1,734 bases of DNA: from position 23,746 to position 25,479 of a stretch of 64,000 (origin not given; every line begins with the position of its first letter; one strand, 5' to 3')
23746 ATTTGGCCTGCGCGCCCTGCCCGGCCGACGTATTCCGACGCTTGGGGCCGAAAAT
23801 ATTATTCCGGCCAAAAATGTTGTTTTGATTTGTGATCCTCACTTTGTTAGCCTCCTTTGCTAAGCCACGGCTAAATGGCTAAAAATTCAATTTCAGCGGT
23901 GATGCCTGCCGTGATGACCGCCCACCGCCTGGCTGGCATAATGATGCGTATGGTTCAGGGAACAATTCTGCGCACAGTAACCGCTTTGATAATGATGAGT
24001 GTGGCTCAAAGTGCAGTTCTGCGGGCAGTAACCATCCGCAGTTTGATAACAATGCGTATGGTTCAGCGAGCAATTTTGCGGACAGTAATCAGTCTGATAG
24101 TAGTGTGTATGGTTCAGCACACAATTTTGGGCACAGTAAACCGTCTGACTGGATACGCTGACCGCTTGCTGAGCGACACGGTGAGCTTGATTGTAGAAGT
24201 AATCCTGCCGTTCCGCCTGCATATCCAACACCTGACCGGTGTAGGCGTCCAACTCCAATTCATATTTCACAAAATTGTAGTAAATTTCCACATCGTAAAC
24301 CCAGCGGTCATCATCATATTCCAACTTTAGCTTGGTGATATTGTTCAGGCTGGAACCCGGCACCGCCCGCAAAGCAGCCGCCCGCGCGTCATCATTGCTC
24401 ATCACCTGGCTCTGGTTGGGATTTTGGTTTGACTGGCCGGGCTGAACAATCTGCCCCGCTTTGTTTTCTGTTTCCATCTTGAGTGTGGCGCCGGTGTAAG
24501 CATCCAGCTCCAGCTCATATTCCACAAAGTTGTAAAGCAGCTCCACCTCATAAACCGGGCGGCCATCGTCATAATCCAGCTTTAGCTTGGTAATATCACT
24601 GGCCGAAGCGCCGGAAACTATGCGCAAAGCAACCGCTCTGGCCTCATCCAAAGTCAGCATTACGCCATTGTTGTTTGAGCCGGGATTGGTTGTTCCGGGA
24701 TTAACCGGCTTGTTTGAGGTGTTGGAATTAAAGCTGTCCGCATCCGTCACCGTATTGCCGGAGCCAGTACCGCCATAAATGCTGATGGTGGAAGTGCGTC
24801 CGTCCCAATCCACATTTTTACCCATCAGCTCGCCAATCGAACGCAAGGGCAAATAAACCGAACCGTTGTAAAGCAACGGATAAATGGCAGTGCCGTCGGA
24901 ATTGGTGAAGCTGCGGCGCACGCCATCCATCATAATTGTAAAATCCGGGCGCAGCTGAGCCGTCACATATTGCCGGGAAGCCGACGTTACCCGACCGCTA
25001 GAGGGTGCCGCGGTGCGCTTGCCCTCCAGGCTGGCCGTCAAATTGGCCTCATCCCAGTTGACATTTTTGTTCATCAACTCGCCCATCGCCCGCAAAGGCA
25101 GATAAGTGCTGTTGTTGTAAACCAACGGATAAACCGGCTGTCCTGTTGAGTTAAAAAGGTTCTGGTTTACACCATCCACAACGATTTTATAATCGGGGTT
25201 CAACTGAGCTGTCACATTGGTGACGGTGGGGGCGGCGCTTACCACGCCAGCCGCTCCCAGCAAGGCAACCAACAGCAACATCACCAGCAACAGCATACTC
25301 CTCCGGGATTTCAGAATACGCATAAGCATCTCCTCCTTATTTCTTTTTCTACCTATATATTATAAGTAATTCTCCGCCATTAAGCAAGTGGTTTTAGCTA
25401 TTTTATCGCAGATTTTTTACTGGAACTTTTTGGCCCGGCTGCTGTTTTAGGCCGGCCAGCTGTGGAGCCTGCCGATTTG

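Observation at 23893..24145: Fourfold Cys/His-rich C-terminal repeat on a PepSY / Cu-amine-oxidase-N secreted protein.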

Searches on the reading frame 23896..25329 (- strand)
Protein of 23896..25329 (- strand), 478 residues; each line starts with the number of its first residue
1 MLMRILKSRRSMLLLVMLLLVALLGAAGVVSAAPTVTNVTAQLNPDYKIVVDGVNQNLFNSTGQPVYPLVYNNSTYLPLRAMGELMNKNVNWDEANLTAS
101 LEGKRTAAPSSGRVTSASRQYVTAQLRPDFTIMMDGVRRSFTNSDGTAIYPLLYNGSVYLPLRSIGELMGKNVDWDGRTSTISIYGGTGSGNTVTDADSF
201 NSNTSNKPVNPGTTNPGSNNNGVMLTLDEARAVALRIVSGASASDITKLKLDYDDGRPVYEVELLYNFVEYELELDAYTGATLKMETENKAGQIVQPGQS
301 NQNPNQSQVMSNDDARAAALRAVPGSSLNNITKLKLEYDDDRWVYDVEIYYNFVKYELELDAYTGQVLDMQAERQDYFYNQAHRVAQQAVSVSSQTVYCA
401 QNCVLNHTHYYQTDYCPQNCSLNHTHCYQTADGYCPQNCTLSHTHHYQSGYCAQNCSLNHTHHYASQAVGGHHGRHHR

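Call 3: search_protein_families(library=pfam, proteins=[window:23896-25329:-], max_evalue=1)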
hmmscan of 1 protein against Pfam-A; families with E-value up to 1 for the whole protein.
window:23896-25329:- (478 aa): 2 families
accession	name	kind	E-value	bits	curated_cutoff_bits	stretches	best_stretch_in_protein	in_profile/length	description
PF03413.25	PepSY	-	3.1e-22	79.1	24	2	311-370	3-59/60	Peptidase propeptide and YPEB domain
PF07833.16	Cu_amine_oxidN1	-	3.8e-15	56.2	24.2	2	151-185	13-47/108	Copper amine oxidase N-terminal domain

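Call 4: search_protein_families(library=ncbifam, proteins=[window:23896-25329:-], max_evalue=10)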
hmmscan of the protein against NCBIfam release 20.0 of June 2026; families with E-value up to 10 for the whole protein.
window:23896-25329:- (478 aa): 1 family
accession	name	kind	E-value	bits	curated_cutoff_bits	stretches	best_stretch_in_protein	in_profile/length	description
NF051432.1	PepSY_MTB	domain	0.00063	20.2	60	1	306-350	37-77/101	PepSY domain-containing protein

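Call 9: find_homologous_proteins(query=window:23896-25329:-, max_evalue=0.001)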
Query window:23896-25329:- (478 aa): 376 proteins with E <= 0.001 among 8000 candidates; the best 120 are listed.
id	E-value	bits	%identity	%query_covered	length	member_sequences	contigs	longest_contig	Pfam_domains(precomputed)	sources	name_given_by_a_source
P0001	0.0e+0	1085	100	100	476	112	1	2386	PF03413.26,PF07833.17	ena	-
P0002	2.1e-278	942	86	99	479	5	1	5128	PF03413.26,PF07833.17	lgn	-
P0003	4.2e-272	921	82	97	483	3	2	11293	PF03413.26,PF07833.17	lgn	-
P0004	8.7e-182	623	63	100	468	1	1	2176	PF03413.26,PF07833.17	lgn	-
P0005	4.1e-149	516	66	59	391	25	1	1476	PF03413.26,PF07833.17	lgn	-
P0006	5.9e-149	515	67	59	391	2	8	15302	PF03413.26,PF07833.17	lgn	-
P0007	1.3e-143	497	62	60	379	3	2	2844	PF03413.26,PF07833.17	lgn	-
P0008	3.2e-137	476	67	59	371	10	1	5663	PF03413.26,PF07833.17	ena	-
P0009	3.7e-130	453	66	59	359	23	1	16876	PF03413.26,PF07833.17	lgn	-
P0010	1.4e-128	448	64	58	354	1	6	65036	PF03413.26,PF07833.17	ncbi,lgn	-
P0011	1.6e-119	418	65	57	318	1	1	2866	PF03413.26,PF07833.17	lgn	-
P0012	4.4e-116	407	62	57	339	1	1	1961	PF03413.26,PF07833.17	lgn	-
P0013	4.7e-116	407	58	64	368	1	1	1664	PF03413.26,PF07833.17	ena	-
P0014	9.3e-107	376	67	43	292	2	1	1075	PF03413.26,PF07833.17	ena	-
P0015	1.9e-91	326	43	79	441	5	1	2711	PF03413.26,PF07833.17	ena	-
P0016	8.2e-91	323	40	78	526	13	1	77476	PF25857.1,PF03413.26,PF07833.17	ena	-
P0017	1.5e-88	316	46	77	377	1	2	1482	PF03413.26,PF07833.17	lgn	-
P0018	1.7e-88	316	39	77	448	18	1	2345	PF25857.1,PF03413.26,PF07833.17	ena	-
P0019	5.5e-88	314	46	75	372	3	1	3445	PF03413.26,PF07833.17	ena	-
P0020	5.4e-86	308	40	77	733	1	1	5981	PF03413.26,PF07833.17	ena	-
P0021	1.0e-85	307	46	70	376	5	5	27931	PF03413.26,PF07833.17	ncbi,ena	-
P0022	4.9e-85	304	45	78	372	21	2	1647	PF03413.26,PF07833.17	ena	-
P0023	5.8e-85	304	36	72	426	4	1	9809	PF03413.26,PF07833.17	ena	-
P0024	9.0e-85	304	42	78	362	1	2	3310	PF03413.26,PF07833.17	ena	-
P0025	2.0e-84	302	45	76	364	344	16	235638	PF03413.26,PF07833.17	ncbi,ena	-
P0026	2.5e-84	302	41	77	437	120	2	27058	PF25857.1,PF03413.26,PF07833.17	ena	-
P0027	4.7e-84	301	44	78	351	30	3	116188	PF03413.26,PF07833.17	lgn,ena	-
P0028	5.5e-84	301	44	76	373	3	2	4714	PF03413.26,PF07833.17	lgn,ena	-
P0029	6.0e-84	301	43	77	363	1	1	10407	PF03413.26,PF07833.17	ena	-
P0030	8.1e-84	300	40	77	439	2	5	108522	PF03413.26,PF07833.17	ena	-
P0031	1.2e-83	300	41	76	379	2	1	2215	PF03413.26,PF07833.17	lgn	-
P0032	2.7e-83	299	40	78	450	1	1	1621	PF03413.26,PF07833.17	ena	-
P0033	2.8e-83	299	41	78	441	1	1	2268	PF03413.26,PF07833.17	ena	-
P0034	3.0e-83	299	42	78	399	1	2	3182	PF03413.26,PF07833.17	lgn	-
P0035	4.2e-83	298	41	75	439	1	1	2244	PF03413.26,PF07833.17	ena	-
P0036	6.9e-83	297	43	76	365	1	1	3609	PF03413.26,PF07833.17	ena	-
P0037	7.2e-83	297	42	78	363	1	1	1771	PF03413.26,PF07833.17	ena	-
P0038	7.9e-83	297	40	76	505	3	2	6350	PF03413.26,PF07833.17,PF14620.13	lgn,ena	-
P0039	9.2e-83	297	41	78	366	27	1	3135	PF03413.26,PF07833.17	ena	-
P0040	1.0e-82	297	44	76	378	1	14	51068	PF03413.26,PF07833.17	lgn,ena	-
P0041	1.1e-82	297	40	77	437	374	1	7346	PF25857.1,PF03413.26,PF07833.17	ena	-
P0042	1.1e-82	297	44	76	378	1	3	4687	PF03413.26,PF07833.17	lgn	-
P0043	1.1e-82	297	40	78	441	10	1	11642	PF03413.26,PF07833.17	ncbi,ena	-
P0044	1.2e-82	297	44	76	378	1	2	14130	PF03413.26,PF07833.17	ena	-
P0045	1.3e-82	296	42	76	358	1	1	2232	PF03413.26,PF07833.17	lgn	-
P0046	1.3e-82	296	43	78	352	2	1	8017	PF03413.26,PF07833.17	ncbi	-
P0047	1.5e-82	296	42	75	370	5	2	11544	PF03413.26,PF07833.17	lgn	-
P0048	1.6e-82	296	45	76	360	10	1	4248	PF03413.26,PF07833.17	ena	-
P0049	2.1e-82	296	44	70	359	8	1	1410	PF03413.26,PF07833.17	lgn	-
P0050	2.5e-82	296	43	76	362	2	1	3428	PF03413.26,PF07833.17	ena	-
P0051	2.5e-82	295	42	76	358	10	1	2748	PF03413.26,PF07833.17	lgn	-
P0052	2.6e-82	295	42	78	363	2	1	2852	PF03413.26,PF07833.17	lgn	-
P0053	3.5e-82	295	45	71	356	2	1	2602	PF03413.26,PF13670.13,PF07833.17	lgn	-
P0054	3.6e-82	295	43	76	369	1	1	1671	PF03413.26,PF07833.17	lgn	-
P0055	5.0e-82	295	43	69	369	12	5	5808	PF03413.26,PF07833.17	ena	-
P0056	5.5e-82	294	43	77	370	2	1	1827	PF03413.26,PF07833.17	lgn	-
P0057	5.7e-82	294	44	76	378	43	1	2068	PF03413.26,PF07833.17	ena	-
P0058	6.1e-82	294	41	78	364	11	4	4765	PF03413.26,PF07833.17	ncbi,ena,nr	ncbi:MAG: PepSY domain-containing protein [Oscillospiraceae bacterium]|nr:PepSY domain-containing pr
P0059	7.2e-82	294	44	72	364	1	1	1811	PF03413.26,PF07833.17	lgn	-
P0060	7.3e-82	294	45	70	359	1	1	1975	PF03413.26,PF07833.17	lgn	-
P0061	8.3e-82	294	44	76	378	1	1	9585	PF03413.26,PF07833.17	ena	-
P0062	1.0e-81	293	41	76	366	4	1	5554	PF03413.26,PF07833.17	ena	-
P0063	1.1e-81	293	43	72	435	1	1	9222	PF03413.26,PF07833.17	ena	-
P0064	1.1e-81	293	43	78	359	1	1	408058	PF03413.26,PF07833.17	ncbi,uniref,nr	ncbi:PepSY domain-containing protein [Feifania hominis]|uniref:PepSY domain-containing protein n=1 T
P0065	1.2e-81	293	45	72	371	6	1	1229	PF03413.26,PF07833.17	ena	-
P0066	1.3e-81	293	44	76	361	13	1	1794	PF03413.26,PF07833.17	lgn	-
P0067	1.4e-81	293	43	77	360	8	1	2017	PF03413.26,PF07833.17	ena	-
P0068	1.4e-81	293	37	82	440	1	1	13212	PF03413.26,PF07833.17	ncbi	-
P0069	3.5e-81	292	45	75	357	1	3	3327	PF03413.26,PF07833.17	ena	-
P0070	6.3e-81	291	43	76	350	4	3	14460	PF03413.26,PF07833.17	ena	-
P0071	6.7e-81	291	44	72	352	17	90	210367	PF03413.26,PF07833.17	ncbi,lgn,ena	-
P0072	1.1e-80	290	40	77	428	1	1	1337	PF03413.26,PF07833.17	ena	-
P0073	1.1e-80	290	41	72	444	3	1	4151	PF03413.26,PF07833.17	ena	-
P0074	1.2e-80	290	41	74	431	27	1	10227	PF03413.26,PF07833.17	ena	-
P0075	1.5e-80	290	46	71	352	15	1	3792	PF03413.26,PF07833.17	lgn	-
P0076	1.5e-80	290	39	78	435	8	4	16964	PF03413.26,PF07833.17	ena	-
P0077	1.7e-80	289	41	77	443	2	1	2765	PF03413.26,PF07833.17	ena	-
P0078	1.8e-80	289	42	76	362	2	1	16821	PF03413.26,PF07833.17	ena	-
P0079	2.8e-80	289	42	70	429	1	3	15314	PF03413.26,PF07833.17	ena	-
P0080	3.5e-80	288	40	78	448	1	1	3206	PF03413.26,PF07833.17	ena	-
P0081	3.7e-80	288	43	76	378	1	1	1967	PF03413.26,PF07833.17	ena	-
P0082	3.9e-80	288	40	78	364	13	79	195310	PF03413.26,PF07833.17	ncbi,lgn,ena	-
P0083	4.1e-80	288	41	71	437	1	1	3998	PF03413.26,PF07833.17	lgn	-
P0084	4.3e-80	288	41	78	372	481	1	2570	PF03413.26,PF07833.17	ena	-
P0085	5.3e-80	288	43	72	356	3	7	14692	PF03413.26,PF07833.17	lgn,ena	-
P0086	6.7e-80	287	43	72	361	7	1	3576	PF03413.26,PF07833.17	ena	-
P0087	8.4e-80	287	39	70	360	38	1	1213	PF03413.26,PF07833.17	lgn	-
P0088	1.2e-79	287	41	77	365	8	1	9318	PF03413.26,PF07833.17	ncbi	-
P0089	2.3e-79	286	40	78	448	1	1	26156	PF03413.26,PF07833.17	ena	-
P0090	2.3e-79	286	39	78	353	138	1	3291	PF03413.26,PF07833.17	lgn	-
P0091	2.6e-79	286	42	77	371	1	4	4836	PF03413.26,PF07833.17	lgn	-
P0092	2.8e-79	285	43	72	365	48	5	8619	PF03413.26,PF07833.17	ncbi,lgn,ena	-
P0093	3.2e-79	285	41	76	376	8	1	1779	PF03413.26,PF07833.17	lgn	-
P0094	3.3e-79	285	43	77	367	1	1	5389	PF03413.26,PF07833.17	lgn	-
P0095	3.4e-79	285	43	78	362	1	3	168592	PF03413.26,PF07833.17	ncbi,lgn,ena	-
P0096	3.5e-79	285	46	75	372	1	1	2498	PF03413.26,PF07833.17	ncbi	-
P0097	4.2e-79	285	41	76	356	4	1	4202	PF03413.26,PF07833.17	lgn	-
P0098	4.5e-79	285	40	78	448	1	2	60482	PF03413.26,PF07833.17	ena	-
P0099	4.9e-79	285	39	78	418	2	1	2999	PF03413.26,PF07833.17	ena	-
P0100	5.3e-79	285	40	78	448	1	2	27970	PF03413.26,PF07833.17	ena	-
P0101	5.9e-79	284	42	77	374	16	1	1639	PF03413.26,PF07833.17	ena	-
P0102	5.9e-79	284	41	72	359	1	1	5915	PF03413.26,PF07833.17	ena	-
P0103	6.8e-79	284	44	77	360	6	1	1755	PF03413.26,PF07833.17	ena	-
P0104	7.3e-79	284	40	78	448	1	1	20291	PF03413.26,PF07833.17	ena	-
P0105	9.8e-79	284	42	76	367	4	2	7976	PF03413.26,PF07833.17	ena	-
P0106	1.1e-78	284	40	78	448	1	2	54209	PF03413.26,PF07833.17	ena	-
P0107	1.1e-78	284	40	78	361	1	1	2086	PF03413.26,PF07833.17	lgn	-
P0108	1.1e-78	283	42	77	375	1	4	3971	PF03413.26,PF07833.17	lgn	-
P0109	1.1e-78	283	42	77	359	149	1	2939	PF03413.26,PF07833.17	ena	-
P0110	1.5e-78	283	40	78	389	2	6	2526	PF03413.26,PF07833.17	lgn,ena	-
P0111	2.0e-78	283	43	77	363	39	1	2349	PF03413.26,PF07833.17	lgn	-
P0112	2.6e-78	282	41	69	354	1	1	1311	PF03413.26,PF07833.17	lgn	-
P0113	3.1e-78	282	40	76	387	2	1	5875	PF03413.26,PF07833.17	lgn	-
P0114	3.1e-78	282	40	78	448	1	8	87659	PF03413.26,PF07833.17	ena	-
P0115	3.6e-78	282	40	78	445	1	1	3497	PF03413.26,PF07833.17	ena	-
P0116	3.9e-78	282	40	69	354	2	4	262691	PF03413.26,PF07833.17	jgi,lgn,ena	-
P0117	4.4e-78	282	44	70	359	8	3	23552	PF03413.26,PF07833.17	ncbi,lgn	-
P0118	5.0e-78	281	40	78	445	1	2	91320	PF03413.26,PF07833.17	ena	-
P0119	5.2e-78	281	40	69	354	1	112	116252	PF03413.26,PF07833.17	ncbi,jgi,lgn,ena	-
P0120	5.9e-78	281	41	77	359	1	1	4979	PF03413.26,PF07833.17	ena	-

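Call 13: find_encoding_contigs(protein=P0010, flank=8000, max_places=3)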
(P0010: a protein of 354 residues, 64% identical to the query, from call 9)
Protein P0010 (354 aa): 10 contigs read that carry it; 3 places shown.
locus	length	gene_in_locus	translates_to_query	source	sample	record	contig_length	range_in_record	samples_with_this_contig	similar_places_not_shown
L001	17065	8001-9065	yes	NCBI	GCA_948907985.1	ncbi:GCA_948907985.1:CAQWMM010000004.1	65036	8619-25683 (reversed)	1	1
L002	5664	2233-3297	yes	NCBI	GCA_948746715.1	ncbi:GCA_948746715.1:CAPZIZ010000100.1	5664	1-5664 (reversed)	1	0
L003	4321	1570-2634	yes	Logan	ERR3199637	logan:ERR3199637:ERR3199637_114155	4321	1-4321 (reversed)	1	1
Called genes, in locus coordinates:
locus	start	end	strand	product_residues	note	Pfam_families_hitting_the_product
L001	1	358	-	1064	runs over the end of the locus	PF13555:AAA_29 (weak), PF13558:SbcC_Walker_B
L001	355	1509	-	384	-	PF00149:Metallophos, PF12850:Metallophos_2, PF12320:SbcD_C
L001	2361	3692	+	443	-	PF02878:PGM_PMM_I, PF02879:PGM_PMM_II, PF02880:PGM_PMM_III, PF00408:PGM_PMM_IV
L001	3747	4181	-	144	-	PF02082:Rrf2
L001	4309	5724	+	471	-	PF02127:Peptidase_M18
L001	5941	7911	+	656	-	PF01751:Toprim (weak), PF01131:Topoisom_bac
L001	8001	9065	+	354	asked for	PF07833:Cu_amine_oxidN1 (weak), PF03413:PepSY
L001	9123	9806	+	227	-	-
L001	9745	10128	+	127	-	PF01042:Ribonuc_L-PSP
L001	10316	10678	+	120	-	-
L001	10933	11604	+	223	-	PF00119:ATP-synt_A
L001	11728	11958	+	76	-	PF00137:ATP-synt_C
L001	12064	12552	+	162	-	PF00430:ATP-synt_B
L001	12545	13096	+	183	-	PF00213:OSCP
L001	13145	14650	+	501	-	PF02874:ATP-synt_ab_N, PF00006:ATP-synt_ab, PF00306:ATP-synt_ab_C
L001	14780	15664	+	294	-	PF00231:ATP-synt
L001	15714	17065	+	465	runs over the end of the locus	PF02874:ATP-synt_ab_N, PF00006:ATP-synt_ab, PF22919:ATP-synt_VA_C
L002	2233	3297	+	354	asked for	PF07833:Cu_amine_oxidN1 (weak), PF03413:PepSY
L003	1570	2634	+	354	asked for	PF07833:Cu_amine_oxidN1 (weak), PF03413:PepSY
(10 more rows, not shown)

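Call 14: find_encoding_contigs(protein=P0003, flank=8000, max_places=3)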
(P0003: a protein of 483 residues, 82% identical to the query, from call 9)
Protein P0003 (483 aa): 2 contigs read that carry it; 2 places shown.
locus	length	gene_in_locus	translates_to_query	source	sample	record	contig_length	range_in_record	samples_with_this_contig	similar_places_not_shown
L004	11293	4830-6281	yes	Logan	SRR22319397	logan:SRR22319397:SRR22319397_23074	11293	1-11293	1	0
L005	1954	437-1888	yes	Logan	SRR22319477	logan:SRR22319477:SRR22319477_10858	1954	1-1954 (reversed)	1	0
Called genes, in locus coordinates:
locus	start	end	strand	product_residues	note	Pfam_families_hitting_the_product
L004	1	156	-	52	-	?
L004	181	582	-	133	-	PF01325:Fe_dep_repress, PF13412:HTH_24 (faint), PF02742:Fe_dep_repr_C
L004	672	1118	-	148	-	PF02082:Rrf2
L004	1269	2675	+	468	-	PF02127:Peptidase_M18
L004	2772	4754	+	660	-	PF01751:Toprim, PF01131:Topoisom_bac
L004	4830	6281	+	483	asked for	PF07833:Cu_amine_oxidN1 (weak), PF03413:PepSY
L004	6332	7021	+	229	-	-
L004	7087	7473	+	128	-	PF01042:Ribonuc_L-PSP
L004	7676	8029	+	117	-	-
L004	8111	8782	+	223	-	PF00119:ATP-synt_A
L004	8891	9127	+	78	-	PF00137:ATP-synt_C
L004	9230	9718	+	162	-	PF00430:ATP-synt_B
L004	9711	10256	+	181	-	PF00213:OSCP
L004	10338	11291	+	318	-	?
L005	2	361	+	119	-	?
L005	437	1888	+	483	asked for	PF07833:Cu_amine_oxidN1 (weak), PF03413:PepSY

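Call 19: find_encoding_contigs(protein=P0064, flank=6000, max_places=2)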
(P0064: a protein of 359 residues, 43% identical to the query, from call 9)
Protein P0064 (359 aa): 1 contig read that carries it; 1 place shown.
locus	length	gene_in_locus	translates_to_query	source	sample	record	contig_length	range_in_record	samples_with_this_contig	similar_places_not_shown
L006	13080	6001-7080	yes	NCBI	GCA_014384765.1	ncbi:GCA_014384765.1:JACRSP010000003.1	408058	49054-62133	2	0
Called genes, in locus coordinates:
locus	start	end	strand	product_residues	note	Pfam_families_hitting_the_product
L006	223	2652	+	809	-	PF00395:SLH, PF04389:Peptidase_M28, PF01546:Peptidase_M20 (weak)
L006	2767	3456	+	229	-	PF00072:Response_reg, PF00486:Trans_reg_C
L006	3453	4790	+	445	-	PF00672:HAMP, PF00512:HisKA, PF02518:HATPase_c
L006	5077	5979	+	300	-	PF03413:PepSY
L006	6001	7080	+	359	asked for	PF07833:Cu_amine_oxidN1, PF03413:PepSY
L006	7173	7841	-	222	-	-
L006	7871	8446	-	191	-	PF00440:TetR_N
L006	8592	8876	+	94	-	-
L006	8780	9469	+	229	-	PF04015:DUF362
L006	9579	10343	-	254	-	PF01381:HTH_3, PF12844:HTH_19 (weak), PF13443:HTH_26 (faint), PF13560:HTH_31, PF12674:Zn_ribbon_2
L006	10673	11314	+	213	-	PF04519:Bactofilin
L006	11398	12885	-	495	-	PF03976:PPK2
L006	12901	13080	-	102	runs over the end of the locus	PF05437:AzlD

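Call 20: find_encoding_contigs(protein=P0012, flank=6000, max_places=2)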
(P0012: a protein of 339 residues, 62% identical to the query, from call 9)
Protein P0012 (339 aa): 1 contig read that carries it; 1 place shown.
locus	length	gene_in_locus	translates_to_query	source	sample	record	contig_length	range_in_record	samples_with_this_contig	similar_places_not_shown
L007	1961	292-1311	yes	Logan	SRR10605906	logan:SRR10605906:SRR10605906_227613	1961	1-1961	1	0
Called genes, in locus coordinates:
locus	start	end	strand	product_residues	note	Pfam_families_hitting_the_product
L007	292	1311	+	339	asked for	PF07833:Cu_amine_oxidN1, PF03413:PepSY (weak)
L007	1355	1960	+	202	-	?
